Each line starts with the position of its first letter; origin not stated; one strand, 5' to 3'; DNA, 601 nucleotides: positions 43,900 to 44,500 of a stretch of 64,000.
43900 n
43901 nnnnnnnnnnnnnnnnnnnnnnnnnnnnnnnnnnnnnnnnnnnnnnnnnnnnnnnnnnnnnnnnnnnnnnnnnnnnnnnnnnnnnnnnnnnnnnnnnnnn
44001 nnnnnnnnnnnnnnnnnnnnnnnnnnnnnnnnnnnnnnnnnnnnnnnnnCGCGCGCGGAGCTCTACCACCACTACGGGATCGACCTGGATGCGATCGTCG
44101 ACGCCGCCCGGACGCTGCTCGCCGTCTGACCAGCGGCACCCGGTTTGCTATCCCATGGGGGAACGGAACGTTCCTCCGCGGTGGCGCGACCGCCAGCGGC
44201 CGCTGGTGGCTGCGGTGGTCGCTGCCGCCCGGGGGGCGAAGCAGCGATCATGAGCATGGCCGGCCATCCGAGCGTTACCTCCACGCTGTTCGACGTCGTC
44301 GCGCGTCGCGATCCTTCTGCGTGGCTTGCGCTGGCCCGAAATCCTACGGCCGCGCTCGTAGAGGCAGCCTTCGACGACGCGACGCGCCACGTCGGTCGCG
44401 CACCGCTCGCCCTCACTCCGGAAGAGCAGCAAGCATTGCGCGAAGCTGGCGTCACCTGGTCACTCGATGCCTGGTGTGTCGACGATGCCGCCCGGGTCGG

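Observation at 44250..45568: UdgX-type crosslinking uracil-DNA glycosylase translationally coupled to an EboA-like ORF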

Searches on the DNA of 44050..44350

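Call 27: search_rna_families(source=window, start=44050, end=44350, threshold=evalue, max_evalue=10, show_alignments=2)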
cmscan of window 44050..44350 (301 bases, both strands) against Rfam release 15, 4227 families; matches with E-value up to 10: 3.
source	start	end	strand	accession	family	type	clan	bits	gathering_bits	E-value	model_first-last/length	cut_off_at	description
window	44109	44166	+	RF03006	M23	Gene; sRNA;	-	16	41.2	1.6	1-53/53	no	M23 RNA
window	44243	44291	+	RF01119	sR32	Gene; snRNA; snoRNA; CD-box;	-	15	40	0.079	1-57/57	no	Small nucleolar RNA sR32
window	44152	44251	+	RF02809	RsmW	Gene; sRNA;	CL00106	12.3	52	8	1-124/124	no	RsmW RNA family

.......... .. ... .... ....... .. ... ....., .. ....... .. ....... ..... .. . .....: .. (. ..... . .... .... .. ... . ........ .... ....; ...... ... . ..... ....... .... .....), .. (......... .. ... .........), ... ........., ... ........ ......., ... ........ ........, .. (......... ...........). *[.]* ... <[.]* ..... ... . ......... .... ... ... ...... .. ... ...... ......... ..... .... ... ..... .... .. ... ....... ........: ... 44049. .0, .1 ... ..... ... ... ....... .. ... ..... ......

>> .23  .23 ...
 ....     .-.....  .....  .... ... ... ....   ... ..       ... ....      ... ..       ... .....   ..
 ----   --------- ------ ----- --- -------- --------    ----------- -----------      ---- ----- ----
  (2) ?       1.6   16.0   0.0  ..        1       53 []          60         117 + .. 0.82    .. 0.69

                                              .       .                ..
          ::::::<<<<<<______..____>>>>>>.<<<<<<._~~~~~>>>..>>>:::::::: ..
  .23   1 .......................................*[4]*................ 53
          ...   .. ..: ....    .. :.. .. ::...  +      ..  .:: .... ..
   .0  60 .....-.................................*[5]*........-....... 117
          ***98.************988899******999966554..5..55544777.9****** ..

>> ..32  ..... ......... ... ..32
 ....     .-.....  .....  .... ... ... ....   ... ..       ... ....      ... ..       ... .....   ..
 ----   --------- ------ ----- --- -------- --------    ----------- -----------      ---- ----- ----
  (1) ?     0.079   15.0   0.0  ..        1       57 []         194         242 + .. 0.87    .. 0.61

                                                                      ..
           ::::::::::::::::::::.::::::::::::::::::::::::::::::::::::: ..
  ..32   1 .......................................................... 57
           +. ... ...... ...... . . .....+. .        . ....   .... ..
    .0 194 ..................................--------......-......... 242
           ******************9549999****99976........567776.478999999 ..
